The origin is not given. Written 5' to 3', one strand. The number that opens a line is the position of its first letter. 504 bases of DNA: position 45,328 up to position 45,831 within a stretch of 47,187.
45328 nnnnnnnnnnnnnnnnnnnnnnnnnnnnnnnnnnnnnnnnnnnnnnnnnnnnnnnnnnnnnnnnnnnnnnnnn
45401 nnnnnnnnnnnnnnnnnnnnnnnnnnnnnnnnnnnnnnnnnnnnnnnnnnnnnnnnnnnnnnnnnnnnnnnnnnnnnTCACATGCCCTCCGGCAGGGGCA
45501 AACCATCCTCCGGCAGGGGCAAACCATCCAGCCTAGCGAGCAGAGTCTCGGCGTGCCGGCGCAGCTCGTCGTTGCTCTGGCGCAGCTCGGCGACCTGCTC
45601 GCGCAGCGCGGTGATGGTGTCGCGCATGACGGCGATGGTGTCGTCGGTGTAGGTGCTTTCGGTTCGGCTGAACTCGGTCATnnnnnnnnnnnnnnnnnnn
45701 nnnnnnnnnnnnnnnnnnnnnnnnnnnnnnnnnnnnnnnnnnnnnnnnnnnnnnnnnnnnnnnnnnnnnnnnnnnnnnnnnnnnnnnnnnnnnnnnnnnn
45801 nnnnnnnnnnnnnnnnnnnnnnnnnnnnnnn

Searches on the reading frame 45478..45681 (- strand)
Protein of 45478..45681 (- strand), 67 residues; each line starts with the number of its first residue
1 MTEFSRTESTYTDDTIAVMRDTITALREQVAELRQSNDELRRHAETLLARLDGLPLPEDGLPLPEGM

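Call 92: search_protein_families(library=pfam, proteins=[window:45478-45681:-], max_evalue=0.01)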
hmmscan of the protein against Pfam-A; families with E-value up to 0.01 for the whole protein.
window:45478-45681:- (67 aa): 3 families
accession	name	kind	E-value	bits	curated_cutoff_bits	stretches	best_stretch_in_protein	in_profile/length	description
PF06005.17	ZapB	-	0.00051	20.9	31.5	1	21-51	18-48/71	Cell division protein ZapB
PF04102.17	SlyX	-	0.0018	19.3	30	1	16-52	12-48/67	SlyX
PF01166.23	TSC22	-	0.0055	17.3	30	1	15-44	15-44/57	TSC-22/dip/bun family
